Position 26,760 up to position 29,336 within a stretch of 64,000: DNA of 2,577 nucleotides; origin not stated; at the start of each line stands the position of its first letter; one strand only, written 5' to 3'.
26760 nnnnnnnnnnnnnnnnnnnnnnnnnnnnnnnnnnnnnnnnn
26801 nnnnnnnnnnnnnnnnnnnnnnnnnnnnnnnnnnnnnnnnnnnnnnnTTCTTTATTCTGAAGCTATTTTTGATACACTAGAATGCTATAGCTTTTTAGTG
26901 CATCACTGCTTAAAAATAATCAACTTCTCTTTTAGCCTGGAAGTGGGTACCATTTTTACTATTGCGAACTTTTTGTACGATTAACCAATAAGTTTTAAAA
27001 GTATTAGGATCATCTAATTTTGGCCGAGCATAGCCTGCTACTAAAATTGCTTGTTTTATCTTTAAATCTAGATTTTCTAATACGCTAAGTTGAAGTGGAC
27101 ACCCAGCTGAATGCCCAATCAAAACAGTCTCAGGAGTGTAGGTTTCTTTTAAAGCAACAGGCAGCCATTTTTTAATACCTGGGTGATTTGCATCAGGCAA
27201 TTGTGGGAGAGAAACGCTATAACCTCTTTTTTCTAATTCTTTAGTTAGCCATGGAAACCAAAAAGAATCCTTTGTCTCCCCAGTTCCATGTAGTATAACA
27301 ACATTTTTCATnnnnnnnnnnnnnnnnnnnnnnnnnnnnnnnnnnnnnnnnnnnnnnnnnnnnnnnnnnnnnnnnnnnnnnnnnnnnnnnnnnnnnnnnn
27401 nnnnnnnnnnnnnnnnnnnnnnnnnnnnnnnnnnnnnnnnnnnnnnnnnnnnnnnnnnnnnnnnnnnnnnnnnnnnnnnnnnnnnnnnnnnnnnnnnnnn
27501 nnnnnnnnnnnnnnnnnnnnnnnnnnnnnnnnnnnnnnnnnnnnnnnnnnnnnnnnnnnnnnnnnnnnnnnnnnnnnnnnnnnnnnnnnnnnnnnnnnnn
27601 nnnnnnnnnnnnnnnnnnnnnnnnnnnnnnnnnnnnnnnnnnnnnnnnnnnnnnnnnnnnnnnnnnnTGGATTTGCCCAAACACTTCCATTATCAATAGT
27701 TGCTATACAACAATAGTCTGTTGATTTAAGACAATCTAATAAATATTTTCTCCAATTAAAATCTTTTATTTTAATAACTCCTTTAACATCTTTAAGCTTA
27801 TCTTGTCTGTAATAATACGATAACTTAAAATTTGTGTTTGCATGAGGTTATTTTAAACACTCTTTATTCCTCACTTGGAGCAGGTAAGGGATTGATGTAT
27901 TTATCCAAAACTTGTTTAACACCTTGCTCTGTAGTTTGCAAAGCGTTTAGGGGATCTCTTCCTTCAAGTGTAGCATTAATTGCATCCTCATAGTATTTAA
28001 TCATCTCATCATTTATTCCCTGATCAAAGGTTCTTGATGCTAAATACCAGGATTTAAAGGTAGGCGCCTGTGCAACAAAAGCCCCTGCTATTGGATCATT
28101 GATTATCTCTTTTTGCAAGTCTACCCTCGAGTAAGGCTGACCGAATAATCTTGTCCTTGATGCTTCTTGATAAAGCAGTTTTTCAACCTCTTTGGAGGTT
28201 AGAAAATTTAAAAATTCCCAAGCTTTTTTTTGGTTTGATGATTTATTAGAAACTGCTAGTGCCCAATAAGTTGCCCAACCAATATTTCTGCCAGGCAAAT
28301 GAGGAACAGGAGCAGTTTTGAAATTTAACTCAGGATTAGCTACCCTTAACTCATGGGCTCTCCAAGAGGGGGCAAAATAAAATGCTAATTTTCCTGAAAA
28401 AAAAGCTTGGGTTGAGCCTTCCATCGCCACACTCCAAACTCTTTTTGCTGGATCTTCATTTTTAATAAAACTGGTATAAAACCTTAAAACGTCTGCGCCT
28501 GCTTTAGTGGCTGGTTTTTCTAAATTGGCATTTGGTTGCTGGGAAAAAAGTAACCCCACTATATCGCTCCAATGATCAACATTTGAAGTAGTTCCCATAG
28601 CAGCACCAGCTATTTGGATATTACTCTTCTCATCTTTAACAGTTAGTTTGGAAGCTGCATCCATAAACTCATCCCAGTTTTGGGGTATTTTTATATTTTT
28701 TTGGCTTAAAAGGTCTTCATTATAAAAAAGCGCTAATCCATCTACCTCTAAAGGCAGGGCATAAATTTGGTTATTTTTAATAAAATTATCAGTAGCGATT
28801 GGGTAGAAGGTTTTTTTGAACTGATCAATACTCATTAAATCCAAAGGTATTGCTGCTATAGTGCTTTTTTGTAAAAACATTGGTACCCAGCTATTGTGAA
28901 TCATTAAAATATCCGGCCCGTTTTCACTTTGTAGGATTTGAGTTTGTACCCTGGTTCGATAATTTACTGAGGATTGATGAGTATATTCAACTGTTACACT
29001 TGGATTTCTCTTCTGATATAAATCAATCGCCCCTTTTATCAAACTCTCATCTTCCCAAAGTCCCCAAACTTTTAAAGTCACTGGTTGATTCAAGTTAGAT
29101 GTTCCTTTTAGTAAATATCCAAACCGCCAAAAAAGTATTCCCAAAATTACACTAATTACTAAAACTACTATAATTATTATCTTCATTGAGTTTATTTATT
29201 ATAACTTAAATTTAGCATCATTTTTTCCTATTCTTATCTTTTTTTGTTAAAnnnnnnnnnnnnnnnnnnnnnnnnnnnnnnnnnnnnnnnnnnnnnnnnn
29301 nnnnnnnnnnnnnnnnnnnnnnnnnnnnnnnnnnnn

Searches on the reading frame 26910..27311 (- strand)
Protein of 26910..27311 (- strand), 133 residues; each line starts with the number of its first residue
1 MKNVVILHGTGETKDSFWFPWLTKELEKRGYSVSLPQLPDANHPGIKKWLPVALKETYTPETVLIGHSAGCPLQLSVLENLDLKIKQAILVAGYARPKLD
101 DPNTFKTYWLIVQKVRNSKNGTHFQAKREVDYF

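Call 11: search_protein_families(library=pfam, max_evalue=0.1, proteins=[window:26910-27311:-])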
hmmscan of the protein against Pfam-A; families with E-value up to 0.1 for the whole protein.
window:26910-27311:- (133 aa): 6 families
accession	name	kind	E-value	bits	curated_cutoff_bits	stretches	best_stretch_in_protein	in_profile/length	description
PF06821.19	Ser_hydrolase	-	5.1e-11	43.2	22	1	4-105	1-103/172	Serine hydrolase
PF00561.26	Abhydrolase_1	-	0.00011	22.4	25.8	1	3-99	2-103/245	alpha/beta hydrolase fold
PF12697.13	Abhydrolase_6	-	0.00037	21.7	26.3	1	4-99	1-100/217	Alpha/beta hydrolase family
PF12146.15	Hydrolase_4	-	0.00066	19.5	27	0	57-108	73-125/239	Serine aminopeptidase, S33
PF10230.15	LIDHydrolase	-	0.013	15.7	27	1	46-93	72-118/262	Lipid-droplet associated hydrolase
PF12695.13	Abhydrolase_5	-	0.047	13.9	27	1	19-101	15-95/164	Alpha/beta hydrolase family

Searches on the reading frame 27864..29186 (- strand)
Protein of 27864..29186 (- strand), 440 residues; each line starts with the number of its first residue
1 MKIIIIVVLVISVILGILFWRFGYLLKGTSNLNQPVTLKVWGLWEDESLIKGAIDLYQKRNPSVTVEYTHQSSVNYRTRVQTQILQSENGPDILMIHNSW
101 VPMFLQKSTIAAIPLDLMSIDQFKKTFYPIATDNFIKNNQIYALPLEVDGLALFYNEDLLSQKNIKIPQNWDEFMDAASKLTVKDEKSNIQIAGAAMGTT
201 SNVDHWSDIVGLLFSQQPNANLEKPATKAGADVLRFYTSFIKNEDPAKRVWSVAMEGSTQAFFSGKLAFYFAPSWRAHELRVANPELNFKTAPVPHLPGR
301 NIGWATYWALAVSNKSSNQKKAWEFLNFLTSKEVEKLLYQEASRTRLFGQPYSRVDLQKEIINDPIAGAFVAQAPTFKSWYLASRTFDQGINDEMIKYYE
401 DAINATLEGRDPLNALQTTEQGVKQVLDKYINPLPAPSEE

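Call 11: search_protein_families(library=pfam, max_evalue=0.1, proteins=[window:27864-29186:-])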
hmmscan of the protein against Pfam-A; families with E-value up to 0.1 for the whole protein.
window:27864-29186:- (440 aa): 5 families
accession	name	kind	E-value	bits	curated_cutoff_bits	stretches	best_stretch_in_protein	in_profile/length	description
PF01547.30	SBP_bac_1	-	1.4e-34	121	26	1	49-335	10-306/307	Bacterial extracellular solute-binding protein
PF13416.11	SBP_bac_8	-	8.5e-28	98.4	27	1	54-340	3-254/279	Bacterial extracellular solute-binding protein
PF13343.11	SBP_bac_6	-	9.1e-08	32.3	24.6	1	91-338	4-211/245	Bacterial extracellular solute-binding protein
PF13531.11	SBP_bac_11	-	0.0021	18.3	25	0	306-338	189-221/227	Bacterial extracellular solute-binding protein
PF09819.14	ABC_cobalt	-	0.021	15.4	25.2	1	5-44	3-44/121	ABC-type cobalt transport system, permease component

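Call 14: find_encoding_contigs(protein=window:27867-29186:-, flank=3000, max_places=10)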
Protein window:27867-29186:- (440 aa): 2 contigs read that carry it; 2 places shown.
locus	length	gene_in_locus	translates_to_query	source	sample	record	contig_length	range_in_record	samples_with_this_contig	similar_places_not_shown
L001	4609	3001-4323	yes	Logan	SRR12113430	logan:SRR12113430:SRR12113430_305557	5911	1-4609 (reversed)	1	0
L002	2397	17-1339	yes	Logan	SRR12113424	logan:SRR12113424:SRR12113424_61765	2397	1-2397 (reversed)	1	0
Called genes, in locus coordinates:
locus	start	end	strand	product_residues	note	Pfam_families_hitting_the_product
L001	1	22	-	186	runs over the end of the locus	PF02834:LigT_PEase, PF13563:2_5_RNA_ligase2 (weak)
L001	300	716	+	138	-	-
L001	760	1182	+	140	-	PF00293:NUDIX (weak)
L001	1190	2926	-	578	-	PF12229:PG_binding_4 (weak), PF04294:VanW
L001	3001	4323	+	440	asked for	PF01547:SBP_bac_1, PF13416:SBP_bac_8, PF13343:SBP_bac_6 (weak)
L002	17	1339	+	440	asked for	PF01547:SBP_bac_1, PF13416:SBP_bac_8, PF13343:SBP_bac_6 (weak)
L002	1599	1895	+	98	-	PF01243:PNPOx_N (weak)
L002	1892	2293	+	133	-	PF06821:Ser_hydrolase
